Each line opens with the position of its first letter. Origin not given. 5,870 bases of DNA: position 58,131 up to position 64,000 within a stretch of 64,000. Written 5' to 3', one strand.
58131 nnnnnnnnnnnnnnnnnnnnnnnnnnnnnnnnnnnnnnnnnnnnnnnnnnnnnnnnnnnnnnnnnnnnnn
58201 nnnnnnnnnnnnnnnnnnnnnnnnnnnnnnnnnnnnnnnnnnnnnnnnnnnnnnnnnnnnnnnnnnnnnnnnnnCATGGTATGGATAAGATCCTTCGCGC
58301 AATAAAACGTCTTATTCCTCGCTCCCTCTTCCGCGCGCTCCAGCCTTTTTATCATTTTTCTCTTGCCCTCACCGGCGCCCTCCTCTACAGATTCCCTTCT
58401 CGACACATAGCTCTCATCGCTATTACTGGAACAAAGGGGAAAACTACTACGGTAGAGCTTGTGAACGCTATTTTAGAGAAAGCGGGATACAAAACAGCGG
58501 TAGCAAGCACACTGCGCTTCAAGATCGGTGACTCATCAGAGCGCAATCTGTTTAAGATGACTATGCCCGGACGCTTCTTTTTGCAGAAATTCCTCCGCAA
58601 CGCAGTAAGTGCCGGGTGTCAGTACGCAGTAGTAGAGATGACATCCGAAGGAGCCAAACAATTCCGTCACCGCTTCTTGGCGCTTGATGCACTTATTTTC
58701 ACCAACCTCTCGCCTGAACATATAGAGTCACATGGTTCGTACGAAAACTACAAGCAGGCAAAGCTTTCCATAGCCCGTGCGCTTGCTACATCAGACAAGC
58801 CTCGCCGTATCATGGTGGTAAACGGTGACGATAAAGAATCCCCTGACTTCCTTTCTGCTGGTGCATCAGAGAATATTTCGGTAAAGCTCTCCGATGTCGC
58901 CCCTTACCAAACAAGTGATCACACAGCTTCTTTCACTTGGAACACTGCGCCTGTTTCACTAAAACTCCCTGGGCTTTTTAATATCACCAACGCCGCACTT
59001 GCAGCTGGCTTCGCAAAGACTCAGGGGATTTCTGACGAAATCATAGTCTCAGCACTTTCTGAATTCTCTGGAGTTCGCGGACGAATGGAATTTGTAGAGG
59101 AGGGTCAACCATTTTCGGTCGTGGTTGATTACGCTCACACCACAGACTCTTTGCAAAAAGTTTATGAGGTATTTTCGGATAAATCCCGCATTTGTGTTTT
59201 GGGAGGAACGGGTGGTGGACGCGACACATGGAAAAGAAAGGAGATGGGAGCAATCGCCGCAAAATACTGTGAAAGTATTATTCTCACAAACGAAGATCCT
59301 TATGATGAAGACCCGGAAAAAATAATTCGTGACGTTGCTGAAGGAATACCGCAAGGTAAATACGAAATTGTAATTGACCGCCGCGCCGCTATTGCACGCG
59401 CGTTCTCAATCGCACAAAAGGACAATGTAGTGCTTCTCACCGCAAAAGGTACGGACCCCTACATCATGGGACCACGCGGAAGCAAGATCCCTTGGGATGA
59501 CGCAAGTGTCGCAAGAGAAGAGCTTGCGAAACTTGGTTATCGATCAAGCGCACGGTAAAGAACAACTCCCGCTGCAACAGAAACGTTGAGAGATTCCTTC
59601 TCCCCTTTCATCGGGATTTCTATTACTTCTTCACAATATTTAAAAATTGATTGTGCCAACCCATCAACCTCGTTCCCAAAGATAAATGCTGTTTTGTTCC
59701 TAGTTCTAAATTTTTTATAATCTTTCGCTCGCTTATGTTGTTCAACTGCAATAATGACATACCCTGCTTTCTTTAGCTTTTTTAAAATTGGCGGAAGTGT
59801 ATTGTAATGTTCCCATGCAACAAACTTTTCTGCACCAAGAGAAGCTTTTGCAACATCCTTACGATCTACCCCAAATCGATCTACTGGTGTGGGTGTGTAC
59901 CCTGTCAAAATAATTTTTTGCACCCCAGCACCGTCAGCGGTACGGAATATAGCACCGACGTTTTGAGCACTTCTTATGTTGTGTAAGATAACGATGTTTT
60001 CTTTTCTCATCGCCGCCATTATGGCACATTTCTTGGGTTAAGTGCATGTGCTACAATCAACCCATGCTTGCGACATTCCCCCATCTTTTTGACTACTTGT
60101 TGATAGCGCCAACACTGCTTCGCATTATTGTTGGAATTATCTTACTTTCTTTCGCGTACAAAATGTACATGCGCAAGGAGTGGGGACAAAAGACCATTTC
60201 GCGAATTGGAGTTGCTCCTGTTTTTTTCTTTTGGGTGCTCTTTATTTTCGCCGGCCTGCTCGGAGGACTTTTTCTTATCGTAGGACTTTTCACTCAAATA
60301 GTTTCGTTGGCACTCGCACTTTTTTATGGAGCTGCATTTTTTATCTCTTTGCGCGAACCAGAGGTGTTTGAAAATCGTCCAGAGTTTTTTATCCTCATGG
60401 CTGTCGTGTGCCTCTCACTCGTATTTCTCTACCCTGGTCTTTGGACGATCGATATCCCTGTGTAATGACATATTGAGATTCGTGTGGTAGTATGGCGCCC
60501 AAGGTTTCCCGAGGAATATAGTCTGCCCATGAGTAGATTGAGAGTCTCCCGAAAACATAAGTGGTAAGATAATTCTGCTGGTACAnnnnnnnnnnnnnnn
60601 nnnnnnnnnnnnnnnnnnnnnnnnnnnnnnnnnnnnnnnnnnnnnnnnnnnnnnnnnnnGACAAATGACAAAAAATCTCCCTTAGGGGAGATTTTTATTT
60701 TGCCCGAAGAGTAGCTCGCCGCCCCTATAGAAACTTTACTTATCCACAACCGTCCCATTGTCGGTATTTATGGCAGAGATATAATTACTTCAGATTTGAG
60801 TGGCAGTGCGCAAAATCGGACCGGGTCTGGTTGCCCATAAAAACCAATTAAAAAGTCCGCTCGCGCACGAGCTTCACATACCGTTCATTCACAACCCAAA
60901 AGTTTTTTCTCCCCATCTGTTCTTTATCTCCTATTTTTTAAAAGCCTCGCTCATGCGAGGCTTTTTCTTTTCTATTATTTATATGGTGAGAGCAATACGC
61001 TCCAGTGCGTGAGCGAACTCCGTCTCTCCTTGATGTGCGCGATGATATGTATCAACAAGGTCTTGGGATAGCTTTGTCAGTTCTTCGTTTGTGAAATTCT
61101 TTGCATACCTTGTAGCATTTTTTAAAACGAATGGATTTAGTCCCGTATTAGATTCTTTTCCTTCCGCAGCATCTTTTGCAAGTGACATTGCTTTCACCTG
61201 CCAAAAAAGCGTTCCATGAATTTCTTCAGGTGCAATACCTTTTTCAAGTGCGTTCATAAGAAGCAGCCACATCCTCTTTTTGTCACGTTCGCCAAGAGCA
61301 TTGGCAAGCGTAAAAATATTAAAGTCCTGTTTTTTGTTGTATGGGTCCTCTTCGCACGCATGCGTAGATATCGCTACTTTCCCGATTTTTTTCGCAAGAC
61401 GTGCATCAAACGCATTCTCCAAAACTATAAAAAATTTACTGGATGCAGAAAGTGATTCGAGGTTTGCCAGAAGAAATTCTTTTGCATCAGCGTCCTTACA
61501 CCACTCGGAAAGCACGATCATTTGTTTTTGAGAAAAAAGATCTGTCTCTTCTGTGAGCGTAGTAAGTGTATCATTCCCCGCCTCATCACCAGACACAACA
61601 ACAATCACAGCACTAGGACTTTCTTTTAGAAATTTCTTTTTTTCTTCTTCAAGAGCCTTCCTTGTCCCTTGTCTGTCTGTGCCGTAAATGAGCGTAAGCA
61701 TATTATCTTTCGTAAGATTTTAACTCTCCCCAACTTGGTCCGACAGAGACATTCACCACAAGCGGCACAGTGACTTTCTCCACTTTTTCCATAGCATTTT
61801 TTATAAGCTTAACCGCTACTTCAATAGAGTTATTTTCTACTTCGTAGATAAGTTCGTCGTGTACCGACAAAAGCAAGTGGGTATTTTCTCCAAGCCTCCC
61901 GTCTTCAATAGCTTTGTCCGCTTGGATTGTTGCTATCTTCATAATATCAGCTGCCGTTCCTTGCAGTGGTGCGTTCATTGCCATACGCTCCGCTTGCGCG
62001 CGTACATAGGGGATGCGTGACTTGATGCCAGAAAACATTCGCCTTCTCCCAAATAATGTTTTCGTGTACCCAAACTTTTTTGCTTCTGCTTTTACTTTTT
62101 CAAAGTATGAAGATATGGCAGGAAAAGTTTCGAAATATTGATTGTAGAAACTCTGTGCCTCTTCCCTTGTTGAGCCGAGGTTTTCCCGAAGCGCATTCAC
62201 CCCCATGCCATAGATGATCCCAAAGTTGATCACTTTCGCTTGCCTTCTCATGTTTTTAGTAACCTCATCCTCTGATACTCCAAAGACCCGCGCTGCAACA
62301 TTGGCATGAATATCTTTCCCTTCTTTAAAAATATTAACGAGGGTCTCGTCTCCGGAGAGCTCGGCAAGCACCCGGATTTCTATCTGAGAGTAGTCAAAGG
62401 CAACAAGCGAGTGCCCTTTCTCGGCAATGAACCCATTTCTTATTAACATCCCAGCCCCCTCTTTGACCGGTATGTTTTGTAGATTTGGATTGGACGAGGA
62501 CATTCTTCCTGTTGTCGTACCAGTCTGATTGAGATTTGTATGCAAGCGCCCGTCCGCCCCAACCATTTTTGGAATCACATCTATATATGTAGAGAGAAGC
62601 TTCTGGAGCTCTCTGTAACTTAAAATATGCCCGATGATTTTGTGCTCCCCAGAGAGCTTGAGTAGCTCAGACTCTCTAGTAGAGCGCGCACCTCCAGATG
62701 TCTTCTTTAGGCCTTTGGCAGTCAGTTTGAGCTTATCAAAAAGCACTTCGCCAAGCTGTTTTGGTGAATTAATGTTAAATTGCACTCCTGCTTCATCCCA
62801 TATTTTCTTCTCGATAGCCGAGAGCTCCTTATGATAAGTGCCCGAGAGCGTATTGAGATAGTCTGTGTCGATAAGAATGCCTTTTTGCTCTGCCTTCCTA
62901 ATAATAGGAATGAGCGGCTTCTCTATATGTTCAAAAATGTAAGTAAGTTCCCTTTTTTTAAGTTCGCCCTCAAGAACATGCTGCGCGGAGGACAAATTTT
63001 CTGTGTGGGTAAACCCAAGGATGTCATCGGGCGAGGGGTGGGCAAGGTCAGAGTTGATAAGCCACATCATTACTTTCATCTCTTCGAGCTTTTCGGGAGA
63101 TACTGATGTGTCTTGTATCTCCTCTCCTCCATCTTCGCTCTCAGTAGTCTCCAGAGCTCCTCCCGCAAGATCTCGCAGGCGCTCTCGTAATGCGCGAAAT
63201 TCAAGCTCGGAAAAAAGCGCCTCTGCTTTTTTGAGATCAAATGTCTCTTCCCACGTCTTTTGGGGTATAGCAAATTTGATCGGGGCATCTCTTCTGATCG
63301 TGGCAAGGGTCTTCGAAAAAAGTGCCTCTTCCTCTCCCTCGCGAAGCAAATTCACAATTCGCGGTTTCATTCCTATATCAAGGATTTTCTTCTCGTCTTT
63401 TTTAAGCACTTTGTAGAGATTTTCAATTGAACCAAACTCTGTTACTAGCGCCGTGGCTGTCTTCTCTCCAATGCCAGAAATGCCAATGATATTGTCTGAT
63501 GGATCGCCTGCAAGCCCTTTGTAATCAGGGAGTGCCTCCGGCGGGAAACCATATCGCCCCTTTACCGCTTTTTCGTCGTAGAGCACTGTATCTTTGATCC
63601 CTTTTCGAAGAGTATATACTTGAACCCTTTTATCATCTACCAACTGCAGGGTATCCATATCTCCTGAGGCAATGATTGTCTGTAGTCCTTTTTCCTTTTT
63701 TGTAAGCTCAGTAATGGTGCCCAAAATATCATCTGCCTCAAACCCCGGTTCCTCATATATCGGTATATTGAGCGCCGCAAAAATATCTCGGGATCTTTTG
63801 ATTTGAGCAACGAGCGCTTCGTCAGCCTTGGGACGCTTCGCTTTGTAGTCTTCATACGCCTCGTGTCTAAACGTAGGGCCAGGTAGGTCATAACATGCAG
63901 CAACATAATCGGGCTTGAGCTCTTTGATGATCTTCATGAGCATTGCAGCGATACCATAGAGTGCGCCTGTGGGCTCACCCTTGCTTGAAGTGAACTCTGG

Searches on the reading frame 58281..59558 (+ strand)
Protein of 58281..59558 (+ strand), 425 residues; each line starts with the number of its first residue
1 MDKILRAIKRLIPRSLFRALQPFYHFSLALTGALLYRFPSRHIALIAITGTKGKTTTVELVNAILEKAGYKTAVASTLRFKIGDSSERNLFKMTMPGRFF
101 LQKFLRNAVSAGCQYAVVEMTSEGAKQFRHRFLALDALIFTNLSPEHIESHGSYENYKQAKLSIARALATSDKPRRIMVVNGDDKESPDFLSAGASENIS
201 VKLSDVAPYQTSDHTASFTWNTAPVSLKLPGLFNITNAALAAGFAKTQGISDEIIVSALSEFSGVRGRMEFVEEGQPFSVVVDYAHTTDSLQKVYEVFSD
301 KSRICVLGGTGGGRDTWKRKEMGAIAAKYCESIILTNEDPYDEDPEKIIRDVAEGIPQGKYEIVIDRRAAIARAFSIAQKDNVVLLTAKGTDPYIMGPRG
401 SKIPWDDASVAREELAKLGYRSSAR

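Call 58: search_protein_families(library=pfam, proteins=[window:58281-59558:+], max_evalue=0.001)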
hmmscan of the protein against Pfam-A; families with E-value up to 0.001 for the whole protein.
window:58281-59558:+ (425 aa): 2 families
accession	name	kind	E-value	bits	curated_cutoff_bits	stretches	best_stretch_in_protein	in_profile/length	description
PF08245.18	Mur_ligase_M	-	1.2e-34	120.5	24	1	48-244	1-199/200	Mur ligase middle domain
PF02875.26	Mur_ligase_C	-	1.3e-25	91.1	28.4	1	267-390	1-127/127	Mur ligase, glutamate ligase domain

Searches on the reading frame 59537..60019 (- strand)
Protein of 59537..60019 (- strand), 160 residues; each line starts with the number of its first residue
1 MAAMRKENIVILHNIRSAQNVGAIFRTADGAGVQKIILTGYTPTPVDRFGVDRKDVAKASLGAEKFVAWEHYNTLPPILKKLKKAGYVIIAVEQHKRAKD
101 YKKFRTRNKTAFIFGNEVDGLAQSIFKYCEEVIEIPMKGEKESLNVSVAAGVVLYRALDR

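Call 65: search_protein_families(library=pfam, proteins=[window:59537-60019:-], max_evalue=0.01)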
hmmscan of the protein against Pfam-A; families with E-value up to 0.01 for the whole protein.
window:59537-60019:- (160 aa): 2 families
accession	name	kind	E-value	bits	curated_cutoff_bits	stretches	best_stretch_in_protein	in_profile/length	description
PF00588.24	SpoU_methylase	-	5e-38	130.8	29.7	1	9-155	3-142/142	SpoU rRNA Methylase family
PF04055.27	Radical_SAM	-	0.002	18.8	29.5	1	15-105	27-120/166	Radical SAM superfamily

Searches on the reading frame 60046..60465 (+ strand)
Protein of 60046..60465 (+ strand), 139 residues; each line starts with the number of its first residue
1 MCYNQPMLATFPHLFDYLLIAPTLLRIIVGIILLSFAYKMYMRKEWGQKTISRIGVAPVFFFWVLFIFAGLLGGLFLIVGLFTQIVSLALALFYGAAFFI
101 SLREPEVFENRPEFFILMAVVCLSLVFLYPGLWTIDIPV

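Call 65: search_protein_families(library=pfam, proteins=[window:60046-60465:+], max_evalue=0.01)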
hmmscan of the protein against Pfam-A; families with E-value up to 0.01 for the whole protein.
window:60046-60465:+ (139 aa): 2 families
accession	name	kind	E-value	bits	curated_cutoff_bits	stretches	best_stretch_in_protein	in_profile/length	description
PF07681.17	DoxX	-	3.1e-06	28.1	23.6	1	23-100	3-82/85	DoxX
PF01925.25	TauE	-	0.0051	17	32.6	1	19-88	86-155/237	Sulfite exporter TauE/SafE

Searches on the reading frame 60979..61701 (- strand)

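Call 65: search_protein_families(library=pfam, proteins=[window:60979-61701:-], max_evalue=0.01)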
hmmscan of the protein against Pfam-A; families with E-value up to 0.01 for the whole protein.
window:60979-61701:- (240 aa): 2 families
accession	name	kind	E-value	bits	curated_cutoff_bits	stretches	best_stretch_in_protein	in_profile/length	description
PF21694.2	DNA_pol3_delta_C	-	1.6e-09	38.3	27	1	128-238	3-119/121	DNA polymerase III delta subunit, C-terminal domain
PF06144.19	DNA_pol3_delta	-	0.009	16.4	21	0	5-95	3-101/124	DNA polymerase III, delta subunit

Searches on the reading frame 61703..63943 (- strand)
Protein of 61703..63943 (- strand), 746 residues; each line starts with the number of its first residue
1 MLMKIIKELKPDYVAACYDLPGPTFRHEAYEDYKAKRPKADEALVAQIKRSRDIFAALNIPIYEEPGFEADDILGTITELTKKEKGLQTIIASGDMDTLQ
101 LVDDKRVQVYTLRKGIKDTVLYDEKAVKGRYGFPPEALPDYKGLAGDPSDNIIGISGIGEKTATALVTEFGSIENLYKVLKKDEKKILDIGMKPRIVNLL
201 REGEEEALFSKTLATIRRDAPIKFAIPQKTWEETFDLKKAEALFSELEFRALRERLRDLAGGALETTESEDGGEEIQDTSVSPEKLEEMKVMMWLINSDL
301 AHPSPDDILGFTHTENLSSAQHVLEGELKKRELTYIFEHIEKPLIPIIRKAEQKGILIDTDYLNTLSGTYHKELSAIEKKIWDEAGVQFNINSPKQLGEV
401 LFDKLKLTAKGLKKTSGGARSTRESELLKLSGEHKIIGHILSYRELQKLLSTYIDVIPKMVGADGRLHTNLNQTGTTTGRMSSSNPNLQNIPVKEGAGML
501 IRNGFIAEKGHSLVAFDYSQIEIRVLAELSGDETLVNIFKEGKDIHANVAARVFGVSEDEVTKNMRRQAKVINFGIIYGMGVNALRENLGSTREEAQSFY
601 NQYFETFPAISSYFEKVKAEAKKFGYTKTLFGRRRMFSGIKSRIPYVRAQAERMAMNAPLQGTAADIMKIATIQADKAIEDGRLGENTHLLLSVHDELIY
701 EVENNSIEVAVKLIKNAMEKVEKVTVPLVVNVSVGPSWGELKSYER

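Call 58: search_protein_families(library=pfam, proteins=[window:61703-63943:-], max_evalue=0.001)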
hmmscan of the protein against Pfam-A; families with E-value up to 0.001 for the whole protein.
window:61703-63943:- (746 aa): 5 families
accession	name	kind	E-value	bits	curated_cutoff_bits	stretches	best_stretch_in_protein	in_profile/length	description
PF00476.26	DNA_pol_A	-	2.2e-142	474.9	34.3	1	361-740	2-381/381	DNA polymerase family A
PF02739.22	5_3_exonuc_N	-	1.6e-36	125.9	34.3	1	1-132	39-164/164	5'-3' exonuclease, N-terminal resolvase-like domain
PF01367.25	5_3_exonuc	-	3.1e-25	88.9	40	1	134-232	2-92/97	5'-3' exonuclease, C-terminal SAM fold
PF14520.12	HHH_5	-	7.5e-05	23.6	27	1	152-194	4-45/57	Helix-hairpin-helix domain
PF12826.13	HHH_2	-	0.00011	22.7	27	1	154-192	7-45/64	Helix-hairpin-helix motif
